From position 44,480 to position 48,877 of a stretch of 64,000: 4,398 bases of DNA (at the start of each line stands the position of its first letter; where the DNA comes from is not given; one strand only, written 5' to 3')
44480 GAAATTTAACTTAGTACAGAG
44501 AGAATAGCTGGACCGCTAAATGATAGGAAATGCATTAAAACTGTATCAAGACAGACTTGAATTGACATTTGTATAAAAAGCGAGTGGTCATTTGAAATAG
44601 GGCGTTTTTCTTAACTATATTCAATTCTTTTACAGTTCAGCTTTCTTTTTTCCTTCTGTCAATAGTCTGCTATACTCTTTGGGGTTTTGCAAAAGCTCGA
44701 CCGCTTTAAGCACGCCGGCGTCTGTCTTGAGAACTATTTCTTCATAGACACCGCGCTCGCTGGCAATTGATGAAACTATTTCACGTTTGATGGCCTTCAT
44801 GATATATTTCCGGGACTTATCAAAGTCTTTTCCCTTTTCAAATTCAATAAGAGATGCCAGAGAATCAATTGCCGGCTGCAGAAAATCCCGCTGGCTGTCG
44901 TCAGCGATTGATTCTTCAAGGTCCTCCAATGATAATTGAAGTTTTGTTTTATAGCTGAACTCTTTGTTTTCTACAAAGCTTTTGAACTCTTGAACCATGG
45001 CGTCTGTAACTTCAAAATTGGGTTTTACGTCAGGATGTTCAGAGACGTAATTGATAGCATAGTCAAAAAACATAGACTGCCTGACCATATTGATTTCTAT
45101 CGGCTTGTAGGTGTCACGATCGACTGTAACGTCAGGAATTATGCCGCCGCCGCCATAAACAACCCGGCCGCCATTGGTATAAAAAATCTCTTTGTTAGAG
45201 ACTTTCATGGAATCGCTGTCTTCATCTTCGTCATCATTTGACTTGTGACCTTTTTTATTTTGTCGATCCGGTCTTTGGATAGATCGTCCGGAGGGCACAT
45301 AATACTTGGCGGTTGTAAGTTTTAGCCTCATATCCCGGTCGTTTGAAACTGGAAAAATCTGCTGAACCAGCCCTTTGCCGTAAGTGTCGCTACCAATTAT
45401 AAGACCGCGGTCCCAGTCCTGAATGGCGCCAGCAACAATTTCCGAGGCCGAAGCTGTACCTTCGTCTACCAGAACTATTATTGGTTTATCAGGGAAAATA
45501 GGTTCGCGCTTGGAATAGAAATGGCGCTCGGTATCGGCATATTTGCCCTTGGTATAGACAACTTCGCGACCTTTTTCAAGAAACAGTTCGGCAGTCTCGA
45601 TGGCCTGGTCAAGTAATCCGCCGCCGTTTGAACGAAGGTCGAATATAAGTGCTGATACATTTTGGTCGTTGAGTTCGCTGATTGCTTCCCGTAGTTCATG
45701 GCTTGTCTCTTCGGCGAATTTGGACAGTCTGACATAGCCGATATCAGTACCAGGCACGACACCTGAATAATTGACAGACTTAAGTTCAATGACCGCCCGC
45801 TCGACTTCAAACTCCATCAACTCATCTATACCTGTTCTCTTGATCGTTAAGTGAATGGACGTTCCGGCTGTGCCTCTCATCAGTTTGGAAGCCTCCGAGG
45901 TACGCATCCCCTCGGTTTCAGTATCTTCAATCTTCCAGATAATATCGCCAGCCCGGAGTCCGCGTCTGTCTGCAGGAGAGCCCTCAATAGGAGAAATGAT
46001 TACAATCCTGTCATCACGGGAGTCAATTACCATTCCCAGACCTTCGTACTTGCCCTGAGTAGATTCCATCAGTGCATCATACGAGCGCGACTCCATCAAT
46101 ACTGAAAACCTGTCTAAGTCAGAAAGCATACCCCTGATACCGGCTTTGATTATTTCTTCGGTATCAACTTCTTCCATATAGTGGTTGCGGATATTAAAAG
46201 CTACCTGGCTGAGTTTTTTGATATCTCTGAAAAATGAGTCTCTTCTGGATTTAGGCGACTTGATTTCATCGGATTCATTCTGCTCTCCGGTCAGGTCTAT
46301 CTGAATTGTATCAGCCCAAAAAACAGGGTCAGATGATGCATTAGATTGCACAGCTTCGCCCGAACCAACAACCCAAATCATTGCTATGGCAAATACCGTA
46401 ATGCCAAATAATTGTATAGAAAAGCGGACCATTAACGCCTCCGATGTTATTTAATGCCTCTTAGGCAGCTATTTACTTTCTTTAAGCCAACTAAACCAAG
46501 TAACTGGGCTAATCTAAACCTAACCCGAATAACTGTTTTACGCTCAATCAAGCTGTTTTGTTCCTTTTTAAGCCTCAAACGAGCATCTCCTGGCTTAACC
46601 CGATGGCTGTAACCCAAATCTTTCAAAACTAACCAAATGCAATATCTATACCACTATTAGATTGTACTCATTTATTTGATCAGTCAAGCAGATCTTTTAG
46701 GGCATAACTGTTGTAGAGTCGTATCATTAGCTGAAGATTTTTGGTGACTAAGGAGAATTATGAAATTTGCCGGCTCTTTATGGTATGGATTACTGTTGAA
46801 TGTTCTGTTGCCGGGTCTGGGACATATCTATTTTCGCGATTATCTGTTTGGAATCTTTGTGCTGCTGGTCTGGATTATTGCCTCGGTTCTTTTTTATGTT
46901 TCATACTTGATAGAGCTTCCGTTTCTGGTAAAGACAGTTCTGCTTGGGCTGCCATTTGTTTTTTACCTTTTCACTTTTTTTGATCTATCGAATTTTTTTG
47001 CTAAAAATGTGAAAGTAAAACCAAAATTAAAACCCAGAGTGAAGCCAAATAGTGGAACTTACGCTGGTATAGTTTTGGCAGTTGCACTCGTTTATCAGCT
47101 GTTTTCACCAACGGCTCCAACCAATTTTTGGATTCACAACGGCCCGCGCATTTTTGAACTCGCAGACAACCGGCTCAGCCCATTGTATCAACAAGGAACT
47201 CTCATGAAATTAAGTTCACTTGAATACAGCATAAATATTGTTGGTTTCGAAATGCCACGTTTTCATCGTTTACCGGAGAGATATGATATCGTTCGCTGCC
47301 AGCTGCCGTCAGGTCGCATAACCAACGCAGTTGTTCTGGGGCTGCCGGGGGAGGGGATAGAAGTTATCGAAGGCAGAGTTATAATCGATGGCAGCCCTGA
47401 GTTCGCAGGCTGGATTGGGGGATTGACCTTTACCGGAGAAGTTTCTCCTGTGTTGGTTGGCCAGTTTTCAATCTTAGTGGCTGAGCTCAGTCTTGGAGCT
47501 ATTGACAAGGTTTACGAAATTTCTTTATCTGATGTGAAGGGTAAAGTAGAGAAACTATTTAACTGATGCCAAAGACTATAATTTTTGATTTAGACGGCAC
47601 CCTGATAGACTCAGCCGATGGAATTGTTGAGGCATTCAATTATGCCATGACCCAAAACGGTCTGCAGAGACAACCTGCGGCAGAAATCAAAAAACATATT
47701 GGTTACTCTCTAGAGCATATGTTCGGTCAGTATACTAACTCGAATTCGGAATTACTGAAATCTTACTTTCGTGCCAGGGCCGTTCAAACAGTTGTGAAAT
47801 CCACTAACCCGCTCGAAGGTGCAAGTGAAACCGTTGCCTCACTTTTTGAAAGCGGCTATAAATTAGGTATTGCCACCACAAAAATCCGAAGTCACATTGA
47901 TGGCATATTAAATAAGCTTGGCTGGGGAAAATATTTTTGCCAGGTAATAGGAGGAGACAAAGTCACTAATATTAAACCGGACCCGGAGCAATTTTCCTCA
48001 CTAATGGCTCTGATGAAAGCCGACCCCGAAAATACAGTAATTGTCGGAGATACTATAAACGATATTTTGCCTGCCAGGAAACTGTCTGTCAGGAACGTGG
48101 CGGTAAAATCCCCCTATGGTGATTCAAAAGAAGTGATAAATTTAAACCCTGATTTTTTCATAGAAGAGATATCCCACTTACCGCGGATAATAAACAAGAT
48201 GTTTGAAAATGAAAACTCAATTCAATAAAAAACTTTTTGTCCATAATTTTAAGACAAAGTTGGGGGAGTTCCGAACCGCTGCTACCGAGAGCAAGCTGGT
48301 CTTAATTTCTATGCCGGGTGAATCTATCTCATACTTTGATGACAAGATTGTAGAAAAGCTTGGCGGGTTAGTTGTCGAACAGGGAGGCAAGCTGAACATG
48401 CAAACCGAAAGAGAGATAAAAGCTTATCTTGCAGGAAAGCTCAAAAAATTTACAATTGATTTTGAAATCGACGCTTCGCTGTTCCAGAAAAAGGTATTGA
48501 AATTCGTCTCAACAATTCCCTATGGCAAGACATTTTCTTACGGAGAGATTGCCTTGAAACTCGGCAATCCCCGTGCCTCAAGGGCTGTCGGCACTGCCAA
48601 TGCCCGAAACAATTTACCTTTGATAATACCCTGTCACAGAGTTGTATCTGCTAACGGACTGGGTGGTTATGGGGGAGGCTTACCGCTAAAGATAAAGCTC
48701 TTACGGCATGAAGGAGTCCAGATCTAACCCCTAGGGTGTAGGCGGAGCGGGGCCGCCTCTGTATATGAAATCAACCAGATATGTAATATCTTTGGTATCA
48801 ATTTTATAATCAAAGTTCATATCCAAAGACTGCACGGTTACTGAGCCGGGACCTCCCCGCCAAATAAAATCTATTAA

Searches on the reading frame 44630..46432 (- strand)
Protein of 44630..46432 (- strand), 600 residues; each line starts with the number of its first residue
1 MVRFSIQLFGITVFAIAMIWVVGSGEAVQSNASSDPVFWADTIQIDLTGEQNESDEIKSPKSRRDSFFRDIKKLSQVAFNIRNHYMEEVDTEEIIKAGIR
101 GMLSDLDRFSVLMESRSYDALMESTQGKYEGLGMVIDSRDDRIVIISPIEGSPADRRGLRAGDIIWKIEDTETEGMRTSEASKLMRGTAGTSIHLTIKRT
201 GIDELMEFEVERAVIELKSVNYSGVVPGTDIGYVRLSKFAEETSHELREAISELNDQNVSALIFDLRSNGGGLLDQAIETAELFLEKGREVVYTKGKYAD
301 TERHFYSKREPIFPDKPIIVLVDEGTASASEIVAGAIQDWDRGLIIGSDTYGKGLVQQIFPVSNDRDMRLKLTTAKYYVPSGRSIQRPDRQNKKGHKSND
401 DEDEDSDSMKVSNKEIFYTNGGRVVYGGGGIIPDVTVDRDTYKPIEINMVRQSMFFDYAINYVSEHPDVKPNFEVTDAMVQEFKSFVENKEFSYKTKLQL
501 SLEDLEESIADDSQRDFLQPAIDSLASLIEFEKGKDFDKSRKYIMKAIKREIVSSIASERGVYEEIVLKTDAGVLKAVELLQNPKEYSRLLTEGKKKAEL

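Call 14: search_protein_families(library=pfam, proteins=[window:44630-46432:-], max_evalue=0.01)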
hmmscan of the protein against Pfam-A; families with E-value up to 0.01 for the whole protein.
window:44630-46432:- (600 aa): 5 families
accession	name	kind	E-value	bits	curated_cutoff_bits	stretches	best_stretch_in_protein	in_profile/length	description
PF03572.23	Peptidase_S41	-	4.7e-50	169.8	24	1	230-387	1-156/165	Peptidase family S41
PF17820.7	PDZ_6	-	1.4e-11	44.4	27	1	145-199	2-54/54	PDZ domain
PF00595.29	PDZ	-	1.6e-11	44.9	23.2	1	128-198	8-81/81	PDZ domain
PF13180.12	PDZ_2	-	3.8e-10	40.4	27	1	132-206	3-76/80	PDZ domain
PF22694.1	CtpB_N-like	-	7.4e-08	33.2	27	1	47-115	14-83/85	Activating protease CtpB N-terminal domain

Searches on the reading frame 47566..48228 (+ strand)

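Call 14: search_protein_families(library=pfam, proteins=[window:47566-48228:+], max_evalue=0.01)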
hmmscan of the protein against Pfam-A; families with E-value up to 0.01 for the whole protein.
window:47566-48228:+ (220 aa): 5 families
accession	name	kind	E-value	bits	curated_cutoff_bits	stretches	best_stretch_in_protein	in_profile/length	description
PF13419.12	HAD_2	-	1.9e-41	142.5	23.8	1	5-180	1-178/178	Haloacid dehalogenase-like hydrolase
PF00702.32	Hydrolase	-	1.3e-28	101.1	26.4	1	3-172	2-189/191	haloacid dehalogenase-like hydrolase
PF12710.13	HAD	-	9.8e-11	42.9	27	1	5-167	1-185/189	haloacid dehalogenase-like hydrolase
PF13242.12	Hydrolase_like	-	1.5e-07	31.7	22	1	137-203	4-73/75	HAD-hyrolase-like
PF08282.18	Hydrolase_3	-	0.00055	20.2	20.9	0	5-27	1-23/255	haloacid dehalogenase-like hydrolase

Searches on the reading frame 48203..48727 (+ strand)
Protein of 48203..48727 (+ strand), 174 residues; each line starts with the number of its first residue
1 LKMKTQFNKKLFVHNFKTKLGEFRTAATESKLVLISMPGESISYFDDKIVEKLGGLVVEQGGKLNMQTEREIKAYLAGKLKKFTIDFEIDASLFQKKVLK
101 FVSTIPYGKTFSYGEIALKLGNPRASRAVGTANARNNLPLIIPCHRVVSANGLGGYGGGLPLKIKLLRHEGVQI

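Call 14: search_protein_families(library=pfam, proteins=[window:48203-48727:+], max_evalue=0.01)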
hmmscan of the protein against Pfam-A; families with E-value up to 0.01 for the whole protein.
window:48203-48727:+ (174 aa): 1 family
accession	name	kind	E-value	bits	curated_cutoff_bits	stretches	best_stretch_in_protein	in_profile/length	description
PF01035.26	DNA_binding_1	-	3.2e-32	110.6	27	1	94-172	2-81/81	6-O-methylguanine DNA methyltransferase, DNA binding domain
